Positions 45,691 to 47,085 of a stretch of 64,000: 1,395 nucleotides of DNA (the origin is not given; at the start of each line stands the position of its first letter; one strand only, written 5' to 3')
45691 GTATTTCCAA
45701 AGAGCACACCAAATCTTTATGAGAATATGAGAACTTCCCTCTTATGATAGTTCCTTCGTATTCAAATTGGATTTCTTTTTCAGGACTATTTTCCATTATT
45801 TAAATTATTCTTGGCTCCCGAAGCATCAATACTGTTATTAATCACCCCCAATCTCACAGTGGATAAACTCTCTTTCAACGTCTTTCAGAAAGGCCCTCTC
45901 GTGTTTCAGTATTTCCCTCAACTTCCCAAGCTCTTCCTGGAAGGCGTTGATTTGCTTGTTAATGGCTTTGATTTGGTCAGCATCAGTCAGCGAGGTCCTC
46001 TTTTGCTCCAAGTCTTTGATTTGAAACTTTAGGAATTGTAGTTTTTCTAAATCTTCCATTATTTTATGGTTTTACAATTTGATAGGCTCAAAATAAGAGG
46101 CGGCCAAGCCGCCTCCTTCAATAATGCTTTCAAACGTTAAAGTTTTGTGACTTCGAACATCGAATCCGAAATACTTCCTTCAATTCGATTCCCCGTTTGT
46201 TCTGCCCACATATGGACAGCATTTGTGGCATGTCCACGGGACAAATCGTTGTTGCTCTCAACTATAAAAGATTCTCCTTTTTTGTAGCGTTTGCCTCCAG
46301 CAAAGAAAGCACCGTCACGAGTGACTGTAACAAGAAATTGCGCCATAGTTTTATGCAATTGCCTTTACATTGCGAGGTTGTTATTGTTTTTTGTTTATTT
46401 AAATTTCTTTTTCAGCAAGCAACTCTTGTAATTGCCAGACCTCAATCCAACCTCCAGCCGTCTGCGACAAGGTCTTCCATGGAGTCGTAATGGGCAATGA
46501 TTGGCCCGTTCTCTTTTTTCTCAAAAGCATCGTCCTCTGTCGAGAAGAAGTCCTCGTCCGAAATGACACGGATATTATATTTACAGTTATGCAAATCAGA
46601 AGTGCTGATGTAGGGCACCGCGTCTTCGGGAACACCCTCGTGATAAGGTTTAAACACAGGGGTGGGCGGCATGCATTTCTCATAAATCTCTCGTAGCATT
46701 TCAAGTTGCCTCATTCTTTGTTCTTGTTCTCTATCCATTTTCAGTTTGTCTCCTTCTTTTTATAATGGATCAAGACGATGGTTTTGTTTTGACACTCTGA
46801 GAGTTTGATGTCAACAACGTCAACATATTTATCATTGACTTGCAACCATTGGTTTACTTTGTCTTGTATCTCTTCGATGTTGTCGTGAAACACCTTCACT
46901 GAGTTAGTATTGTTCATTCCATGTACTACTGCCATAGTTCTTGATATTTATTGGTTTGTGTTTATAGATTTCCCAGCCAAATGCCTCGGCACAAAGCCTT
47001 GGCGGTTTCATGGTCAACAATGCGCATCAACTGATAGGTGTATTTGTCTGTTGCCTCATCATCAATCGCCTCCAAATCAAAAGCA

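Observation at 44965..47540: Three dispersed copies of a conserved coiled-coil 5' module, one lacking a start codon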

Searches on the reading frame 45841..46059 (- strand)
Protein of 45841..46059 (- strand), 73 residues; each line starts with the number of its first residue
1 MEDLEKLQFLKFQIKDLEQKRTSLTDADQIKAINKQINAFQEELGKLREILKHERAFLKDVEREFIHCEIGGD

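Call 9: search_protein_families(library=pfam, max_evalue=0.1, proteins=[window:45841-46059:-])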
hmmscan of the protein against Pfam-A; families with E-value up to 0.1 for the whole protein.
window:45841-46059:- (73 aa): 9 families
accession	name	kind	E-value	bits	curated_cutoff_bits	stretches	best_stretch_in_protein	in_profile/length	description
PF14282.11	FlxA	-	0.028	15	26.3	1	20-49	9-38/101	FlxA-like protein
PF00261.25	Tropomyosin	-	0.031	14.2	38.6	1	5-62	20-75/242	Tropomyosin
PF08429.16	PLU-1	-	0.032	13.8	28.5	1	4-62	213-272/338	PLU-1-like protein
PF04871.18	Uso1_p115_C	-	0.044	14.5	28.4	1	5-54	22-65/121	Uso1 / p115 like vesicle tethering protein, C terminal region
PF18385.6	Tiam_CC_Ex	-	0.067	13.9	25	0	18-58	14-54/98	T-lymphoma invasion and metastasis CC-Ex domain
PF04218.19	CENP-B_N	-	0.072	13.2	21.2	0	47-59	39-51/53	CENP-B N-terminal DNA-binding domain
PF05531.17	NPV_P10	-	0.096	13.6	29.8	0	6-53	19-67/75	Nucleopolyhedrovirus P10 protein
PF02090.21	SPAM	-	0.096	13.1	35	0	5-56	75-124/142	Salmonella surface presentation of antigen gene type M protein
PF24531.2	ANC1_spectrin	-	0.097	13.5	27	0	1-54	37-88/95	Nuclear anchorage protein 1, spectrin repeat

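Call 11: search_protein_families(library=ncbifam, max_evalue=0.1, proteins=[window:45841-46059:-])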
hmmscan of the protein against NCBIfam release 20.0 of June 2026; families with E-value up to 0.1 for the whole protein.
window:45841-46059:- (73 aa): 4 families
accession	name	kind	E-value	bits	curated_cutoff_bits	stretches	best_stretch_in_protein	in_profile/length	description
TIGR04523.1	Mplasa_alph_rch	subfamily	0.0056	14.7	270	1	2-67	65-128/745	helix-rich protein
NF045487.1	ASRP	equivalog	0.0096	14.6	300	1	5-64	383-444/593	archaea-specific SMC-related protein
NF006542.0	PRK09039.1-1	equivalog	0.028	13.4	388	1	18-55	389-426/627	peptidoglycan -binding protein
NF047545.1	EndstnLikeLenA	equivalog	0.048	12.9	350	1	15-55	8-46/210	endostatin-like outer membrane lipoprotein LenA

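Call 12: find_homologous_proteins(query=window:45841-46059:-, max_evalue=0.01)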
Query window:45841-46059:- (73 aa): 9 proteins with E <= 0.01 among 11 candidates.
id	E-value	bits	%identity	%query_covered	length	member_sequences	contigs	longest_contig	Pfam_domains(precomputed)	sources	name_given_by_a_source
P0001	1.0e-38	148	100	100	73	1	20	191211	-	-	-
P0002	2.6e-26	108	75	97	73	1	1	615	-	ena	-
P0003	1.9e-22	96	68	97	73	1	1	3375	-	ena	-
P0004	2.7e-21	93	67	100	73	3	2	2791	-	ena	-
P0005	2.9e-21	93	69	93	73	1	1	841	-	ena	-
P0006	5.4e-21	92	64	100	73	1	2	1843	-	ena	-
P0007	1.8e-18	84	61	97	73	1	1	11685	-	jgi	jgi:prefoldin subunit 5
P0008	5.0e-17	79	61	90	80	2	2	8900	-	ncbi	-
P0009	1.2e-12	65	67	66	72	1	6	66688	-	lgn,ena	-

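Call 17: find_encoding_contigs(protein=P0001, flank=8000, max_places=8)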
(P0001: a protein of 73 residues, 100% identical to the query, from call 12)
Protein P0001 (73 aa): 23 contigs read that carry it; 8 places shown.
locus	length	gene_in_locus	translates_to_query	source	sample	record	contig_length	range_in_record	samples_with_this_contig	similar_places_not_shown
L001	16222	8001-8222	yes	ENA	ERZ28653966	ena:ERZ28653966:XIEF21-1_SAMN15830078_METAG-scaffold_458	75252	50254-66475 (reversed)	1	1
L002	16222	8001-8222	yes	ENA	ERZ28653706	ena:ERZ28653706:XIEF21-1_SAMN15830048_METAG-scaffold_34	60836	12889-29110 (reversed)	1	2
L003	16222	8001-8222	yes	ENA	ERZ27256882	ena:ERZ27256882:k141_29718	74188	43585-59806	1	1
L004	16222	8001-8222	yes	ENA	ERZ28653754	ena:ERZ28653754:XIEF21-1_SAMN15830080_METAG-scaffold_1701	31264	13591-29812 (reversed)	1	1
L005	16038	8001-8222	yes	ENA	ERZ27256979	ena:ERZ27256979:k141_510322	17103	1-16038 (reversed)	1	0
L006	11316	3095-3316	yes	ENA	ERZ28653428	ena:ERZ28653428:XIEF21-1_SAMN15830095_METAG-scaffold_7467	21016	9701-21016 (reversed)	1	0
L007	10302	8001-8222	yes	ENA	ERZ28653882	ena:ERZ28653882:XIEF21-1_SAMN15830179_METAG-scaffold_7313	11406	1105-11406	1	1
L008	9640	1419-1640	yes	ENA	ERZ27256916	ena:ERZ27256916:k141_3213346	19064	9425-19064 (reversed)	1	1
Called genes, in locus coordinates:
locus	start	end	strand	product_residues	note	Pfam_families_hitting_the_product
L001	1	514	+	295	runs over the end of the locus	PF18962:Por_Secre_tail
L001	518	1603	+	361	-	PF21959:DUF6923 (faint), PF16819:DUF5074, PF01436:NHL (faint)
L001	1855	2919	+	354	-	PF01497:Peripla_BP_2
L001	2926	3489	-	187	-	-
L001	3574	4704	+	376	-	PF00069:Pkinase, PF07714:PK_Tyr_Ser-Thr, PF01636:APH (faint), PF06293:Kdo (weak), PF01163:RIO1 (weak), PF03109:ABC1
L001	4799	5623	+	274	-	-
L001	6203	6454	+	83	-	PF13306:LRR_5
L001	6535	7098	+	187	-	-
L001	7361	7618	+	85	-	-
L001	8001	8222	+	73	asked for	-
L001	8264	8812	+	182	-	-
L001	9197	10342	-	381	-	PF13173:AAA_14, PF13635:DUF4143 (weak)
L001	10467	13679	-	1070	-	PF00580:UvrD-helicase, PF13245:AAA_19 (weak), PF13361:UvrD_C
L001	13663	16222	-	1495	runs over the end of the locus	PF05359:DUF748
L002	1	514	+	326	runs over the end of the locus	PF18962:Por_Secre_tail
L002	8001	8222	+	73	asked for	-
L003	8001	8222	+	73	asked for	-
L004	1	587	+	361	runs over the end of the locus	PF16819:DUF5074, PF01436:NHL (faint)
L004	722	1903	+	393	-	PF01497:Peripla_BP_2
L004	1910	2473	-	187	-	-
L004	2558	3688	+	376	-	PF00069:Pkinase, PF07714:PK_Tyr_Ser-Thr, PF01163:RIO1 (weak), PF01636:APH (faint), PF06293:Kdo (weak), PF03109:ABC1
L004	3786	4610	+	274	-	-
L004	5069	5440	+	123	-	PF13306:LRR_5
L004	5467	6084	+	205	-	-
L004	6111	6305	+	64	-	-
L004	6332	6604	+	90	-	-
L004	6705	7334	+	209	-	-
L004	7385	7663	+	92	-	-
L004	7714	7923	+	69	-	-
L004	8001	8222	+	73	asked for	-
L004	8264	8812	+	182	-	-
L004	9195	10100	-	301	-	PF13173:AAA_14, PF13635:DUF4143 (weak)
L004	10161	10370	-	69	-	PF13173:AAA_14 (weak)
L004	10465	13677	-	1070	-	PF00580:UvrD-helicase, PF13245:AAA_19 (weak), PF13361:UvrD_C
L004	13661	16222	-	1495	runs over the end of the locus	PF05359:DUF748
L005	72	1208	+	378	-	PF00069:Pkinase, PF01636:APH (faint), PF07714:PK_Tyr_Ser-Thr, PF01163:RIO1 (weak), PF06293:Kdo (weak), PF03109:ABC1 (weak)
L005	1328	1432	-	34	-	-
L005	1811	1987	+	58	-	PF07666:MpPF26 (weak)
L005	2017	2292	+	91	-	PF10825:DUF2752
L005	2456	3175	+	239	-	-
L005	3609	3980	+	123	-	PF13306:LRR_5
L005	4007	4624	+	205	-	-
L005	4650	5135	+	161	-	PF06941:NT5C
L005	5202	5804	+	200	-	-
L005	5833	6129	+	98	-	-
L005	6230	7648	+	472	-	PF13306:LRR_5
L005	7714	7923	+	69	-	-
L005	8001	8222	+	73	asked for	-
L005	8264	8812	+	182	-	-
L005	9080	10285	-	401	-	PF13173:AAA_14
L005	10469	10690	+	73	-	-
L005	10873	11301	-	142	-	PF18798:LPD3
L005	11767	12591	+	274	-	PF13310:Virulence_RhuM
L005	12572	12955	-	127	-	PF22636:FlK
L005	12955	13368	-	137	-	PF02566:OsmC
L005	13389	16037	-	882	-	?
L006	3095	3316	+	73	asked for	-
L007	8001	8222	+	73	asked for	-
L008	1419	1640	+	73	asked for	-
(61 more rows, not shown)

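Call 31: search_protein_representatives(alignment_id=A3)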
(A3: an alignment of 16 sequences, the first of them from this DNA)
Query: 16 sequences, 73 profile positions. Proteins with E-value up to 0.001 (for the whole library): 41; up to 1e-10: 25; up to 1e-30: 0. The best 41 are listed.
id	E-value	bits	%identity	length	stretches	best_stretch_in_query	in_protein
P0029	6.5e-26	106.2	-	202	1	1-73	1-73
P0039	3.3e-25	104.0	-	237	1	1-64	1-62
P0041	2.0e-23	98.2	-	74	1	1-72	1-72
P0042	3.4e-23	97.5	-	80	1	1-64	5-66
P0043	4.3e-23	97.2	-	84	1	1-52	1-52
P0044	2.1e-22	95.0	-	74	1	1-69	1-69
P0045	4.1e-22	94.0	-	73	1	1-73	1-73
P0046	1.9e-21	91.9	-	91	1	17-72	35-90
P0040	7.2e-21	90.1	-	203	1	1-65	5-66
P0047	1.1e-20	89.4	-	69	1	6-72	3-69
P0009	1.8e-20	88.8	-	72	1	23-73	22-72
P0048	5.3e-20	87.3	-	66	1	27-73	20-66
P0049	9.9e-20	86.4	-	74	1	3-73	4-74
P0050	2.5e-19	85.1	-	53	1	1-53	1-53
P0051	1.9e-18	82.3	-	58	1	26-73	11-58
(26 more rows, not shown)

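Call 33: search_protein_families(library=phrogs, max_evalue=0.01, proteins=[window:45841-46059:-])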
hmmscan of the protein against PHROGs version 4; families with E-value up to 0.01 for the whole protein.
window:45841-46059:- (73 aa): 2 families
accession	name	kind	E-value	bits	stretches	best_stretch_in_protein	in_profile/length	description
phrog_1460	-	DNA, RNA and nucleotide metabolism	0.0021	19.1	1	5-52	21-69/140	tRNA amidotransferase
phrog_736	-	unknown function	0.007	17.5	1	2-58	42-99/112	-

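Call 34: search_protein_families(library=padloc, max_evalue=0.01, proteins=[window:45841-46059:-])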
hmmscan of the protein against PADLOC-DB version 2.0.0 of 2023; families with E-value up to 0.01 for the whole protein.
window:45841-46059:- (73 aa): 3 families
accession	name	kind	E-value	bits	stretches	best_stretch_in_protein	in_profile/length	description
PDLC02663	DndD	-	7.5e-05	19.7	1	4-66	418-480/675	DndD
PDLC00262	LmuB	-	0.0029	14.5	1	7-53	330-374/588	AAA ATPase domain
PDLC00259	LmuB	-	0.003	14.5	1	6-53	329-374/588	AAA ATPase domain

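Call 39: find_encoding_contigs(protein=P0009, flank=10000, max_places=2)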
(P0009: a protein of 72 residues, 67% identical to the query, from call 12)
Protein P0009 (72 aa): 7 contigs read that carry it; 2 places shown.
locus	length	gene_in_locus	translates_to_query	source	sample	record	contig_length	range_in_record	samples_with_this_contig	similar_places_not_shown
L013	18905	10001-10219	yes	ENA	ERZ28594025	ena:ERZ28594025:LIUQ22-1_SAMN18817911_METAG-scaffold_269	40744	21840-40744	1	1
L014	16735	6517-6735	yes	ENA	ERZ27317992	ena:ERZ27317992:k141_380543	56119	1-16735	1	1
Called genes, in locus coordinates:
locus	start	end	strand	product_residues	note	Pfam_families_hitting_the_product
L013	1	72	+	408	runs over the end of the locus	-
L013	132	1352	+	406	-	-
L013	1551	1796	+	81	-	-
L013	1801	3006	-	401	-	PF25199:nSTAND_NTPase5 (weak), PF13173:AAA_14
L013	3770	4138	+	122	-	-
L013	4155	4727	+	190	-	-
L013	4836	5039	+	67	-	-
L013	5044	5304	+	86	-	-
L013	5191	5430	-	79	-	-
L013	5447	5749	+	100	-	-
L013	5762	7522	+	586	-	PF07693:KAP_NTPase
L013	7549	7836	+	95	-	-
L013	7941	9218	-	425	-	PF13173:AAA_14, PF13635:DUF4143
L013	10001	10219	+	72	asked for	-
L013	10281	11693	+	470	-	PF13173:AAA_14, PF13635:DUF4143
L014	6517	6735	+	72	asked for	-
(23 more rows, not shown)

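Call 40: find_related_loci(query=A3, collection=genome_contigs, flank=8000)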
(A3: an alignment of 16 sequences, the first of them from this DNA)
Query A3 (73 aa) in genome_contigs; peptide patterns used: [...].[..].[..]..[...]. (x = any residue, [..] = any of these).
236 stretches matched a pattern; 8 encode a relative of the query (tblastn E <= 1e-3); 7 distinct loci.
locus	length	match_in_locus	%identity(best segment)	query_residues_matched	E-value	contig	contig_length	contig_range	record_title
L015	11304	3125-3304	46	13-73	8e-14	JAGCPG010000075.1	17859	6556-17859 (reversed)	MAG: Bacteroidales bacterium isolate RGIG9998 Yak_Reticulum-4__c402858, whole genome shotgun sequence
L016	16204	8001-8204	41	5-73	1e-12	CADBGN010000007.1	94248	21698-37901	MAG: uncultured Bacteroidia bacterium isolate RUG13948 genome assembly, contig: RUG13948_asm_7, whole genome shotgun seq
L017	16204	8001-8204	41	5-73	6e-12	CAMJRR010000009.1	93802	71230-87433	MAG: uncultured Bacteroidales bacterium isolate SRR12081298_bin.67_metaWRAP_v1.3_MAG genome assembly, contig: ERZ1228977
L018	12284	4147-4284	50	20-65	3e-11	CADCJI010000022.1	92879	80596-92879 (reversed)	MAG: uncultured Bacteroidia bacterium isolate RUG14699 genome assembly, contig: RUG14699_asm_22, whole genome shotgun se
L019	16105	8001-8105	57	24-58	1e-9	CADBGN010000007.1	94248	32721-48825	MAG: uncultured Bacteroidia bacterium isolate RUG13948 genome assembly, contig: RUG13948_asm_7, whole genome shotgun seq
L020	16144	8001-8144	49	25-73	4e-9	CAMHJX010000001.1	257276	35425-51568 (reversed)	MAG: uncultured Bacteroidales bacterium isolate SRR11784281_bin.64_metaWRAP_v1.3_MAG genome assembly, contig: ERZ1220335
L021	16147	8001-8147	44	24-73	6e-9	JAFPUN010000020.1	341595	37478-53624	MAG: Bacteroidales bacterium isolate RGIG1487 Goat_Abomasum-1__c706, whole genome shotgun sequence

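Call 47: find_related_loci(query=A3, collection=metagenome_contigs, flank=6000)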
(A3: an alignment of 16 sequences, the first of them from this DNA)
Query A3 (73 aa) in metagenome_contigs; peptide patterns used: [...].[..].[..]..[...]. (x = any residue, [..] = any of these).
388 stretches matched a pattern; 22 encode a relative of the query (tblastn E <= 1e-3); 22 distinct loci.
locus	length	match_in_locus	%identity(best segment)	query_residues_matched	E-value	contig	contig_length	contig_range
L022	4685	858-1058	72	5-71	9e-30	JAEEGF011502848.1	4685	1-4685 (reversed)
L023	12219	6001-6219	64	1-73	1e-28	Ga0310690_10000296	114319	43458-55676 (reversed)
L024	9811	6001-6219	64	1-73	1e-28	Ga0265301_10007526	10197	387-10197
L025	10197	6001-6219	63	1-73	2e-27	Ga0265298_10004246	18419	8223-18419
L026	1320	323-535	62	1-71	5e-27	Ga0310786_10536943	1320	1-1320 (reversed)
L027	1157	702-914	62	1-71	2e-25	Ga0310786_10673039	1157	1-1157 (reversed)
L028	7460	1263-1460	65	6-71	5e-25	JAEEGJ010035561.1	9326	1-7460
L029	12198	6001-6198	56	6-71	1e-21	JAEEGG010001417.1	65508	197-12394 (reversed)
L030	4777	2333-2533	54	5-71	5e-21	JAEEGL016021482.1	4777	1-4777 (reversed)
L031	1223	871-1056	55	10-71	4e-19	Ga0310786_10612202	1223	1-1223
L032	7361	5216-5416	49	5-71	3e-18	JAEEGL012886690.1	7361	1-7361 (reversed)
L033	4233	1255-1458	45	5-73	4e-15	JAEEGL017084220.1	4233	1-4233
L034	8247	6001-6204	45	5-73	2e-13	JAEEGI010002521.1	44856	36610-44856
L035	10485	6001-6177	45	14-73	4e-13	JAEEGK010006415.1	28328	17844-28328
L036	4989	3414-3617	41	5-73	1e-12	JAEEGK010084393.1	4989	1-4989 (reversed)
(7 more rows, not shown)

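Call 48: find_related_loci(query=A3, collection=viral_contigs, flank=6000)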
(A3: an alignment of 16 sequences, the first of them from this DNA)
Query A3 (73 aa) in viral_contigs; peptide patterns used: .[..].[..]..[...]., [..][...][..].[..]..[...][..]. (x = any residue, [..] = any of these).
235 stretches matched a pattern, but none encodes a relative of the query by tblastn (E <= 1e-3).

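Call 58: search_protein_families(library=pfam, max_evalue=0.01, proteins=[L004:6705-7331:+, L005:6230-7645:+, L005:5214-5801:+, L005:4650-5132:+])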
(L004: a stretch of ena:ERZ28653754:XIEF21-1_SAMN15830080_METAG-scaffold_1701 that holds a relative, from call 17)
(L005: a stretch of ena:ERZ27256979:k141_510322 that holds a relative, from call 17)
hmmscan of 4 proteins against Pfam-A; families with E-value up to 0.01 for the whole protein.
L004:6705-7331:+ (209 aa): 0 families

L005:6230-7645:+ (472 aa): 1 family
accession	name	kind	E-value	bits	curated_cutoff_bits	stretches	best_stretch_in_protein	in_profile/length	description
PF13306.12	LRR_5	-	6.3e-31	107.4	27.7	1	151-262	16-127/127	BspA type Leucine rich repeat region (6 copies)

L005:5214-5801:+ (196 aa): 0 families

L005:4650-5132:+ (161 aa): 3 families
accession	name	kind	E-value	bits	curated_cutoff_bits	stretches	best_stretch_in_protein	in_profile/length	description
PF06941.18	NT5C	-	3.5e-14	53.5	24.8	1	46-143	56-152/180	5' nucleotidase, deoxy (Pyrimidine), cytosolic type C protein (NT5C)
PF00702.32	Hydrolase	-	0.0047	17.8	26.4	0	12-32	6-26/191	haloacid dehalogenase-like hydrolase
PF03031.24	NIF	-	0.0077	16.4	21.8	1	10-103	3-84/160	NLI interacting factor-like phosphatase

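Call 91: search_dna_similar(query=window:45841-46059:-, collection=plasmids, mode=protein, max_evalue=0.001, max_rows=10)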
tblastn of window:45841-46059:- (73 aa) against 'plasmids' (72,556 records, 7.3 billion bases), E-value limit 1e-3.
No match.

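Call 92: search_dna_similar(query=window:45841-46059:-, collection=phages, mode=protein, max_evalue=0.001, max_rows=10)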
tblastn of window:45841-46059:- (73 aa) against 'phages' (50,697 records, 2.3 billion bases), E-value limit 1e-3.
No match.

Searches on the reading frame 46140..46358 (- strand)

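Call 9: search_protein_families(library=pfam, max_evalue=0.1, proteins=[window:46140-46358:-])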
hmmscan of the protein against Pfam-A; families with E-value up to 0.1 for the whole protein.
window:46140-46358:- (73 aa): 1 family
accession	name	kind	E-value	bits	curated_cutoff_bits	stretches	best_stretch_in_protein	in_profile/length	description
PF19246.4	DUF5894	-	0.016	15.2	25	1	25-56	10-37/57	Family of unknown function (DUF5894)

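Call 11: search_protein_families(library=ncbifam, max_evalue=0.1, proteins=[window:46140-46358:-])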
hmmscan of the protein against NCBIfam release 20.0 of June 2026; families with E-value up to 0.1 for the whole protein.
window:46140-46358:- (73 aa): 0 families

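Call 33: search_protein_families(library=phrogs, max_evalue=0.01, proteins=[window:46140-46358:-])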
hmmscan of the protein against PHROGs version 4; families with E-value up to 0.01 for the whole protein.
window:46140-46358:- (73 aa): 0 families

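Call 34: search_protein_families(library=padloc, max_evalue=0.01, proteins=[window:46140-46358:-])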
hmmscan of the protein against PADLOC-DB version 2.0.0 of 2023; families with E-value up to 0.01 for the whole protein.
window:46140-46358:- (73 aa): 0 families

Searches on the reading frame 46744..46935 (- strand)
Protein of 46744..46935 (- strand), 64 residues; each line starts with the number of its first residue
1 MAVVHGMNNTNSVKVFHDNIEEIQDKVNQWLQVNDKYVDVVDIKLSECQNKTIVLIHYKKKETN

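Call 9: search_protein_families(library=pfam, max_evalue=0.1, proteins=[window:46744-46935:-])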
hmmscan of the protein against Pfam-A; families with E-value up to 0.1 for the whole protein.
window:46744-46935:- (64 aa): 1 family
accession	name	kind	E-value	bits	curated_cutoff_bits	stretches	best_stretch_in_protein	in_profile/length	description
PF17290.8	Arena_ncap_C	-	0.0095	15.7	27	1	14-58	9-53/181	Arenavirus nucleocapsid C-terminal domain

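Call 11: search_protein_families(library=ncbifam, max_evalue=0.1, proteins=[window:46744-46935:-])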
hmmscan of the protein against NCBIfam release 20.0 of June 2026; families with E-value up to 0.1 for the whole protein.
window:46744-46935:- (64 aa): 1 family
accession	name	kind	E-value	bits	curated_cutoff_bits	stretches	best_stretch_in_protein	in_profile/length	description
NF006077.0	PRK08223.1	equivalog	0.043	12.8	266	1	3-44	90-129/296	hypothetical protein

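Call 33: search_protein_families(library=phrogs, max_evalue=0.01, proteins=[window:46744-46935:-])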
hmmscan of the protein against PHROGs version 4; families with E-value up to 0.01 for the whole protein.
window:46744-46935:- (64 aa): 0 families

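Call 34: search_protein_families(library=padloc, max_evalue=0.01, proteins=[window:46744-46935:-])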
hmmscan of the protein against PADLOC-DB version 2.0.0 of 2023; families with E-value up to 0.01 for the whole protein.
window:46744-46935:- (64 aa): 0 families
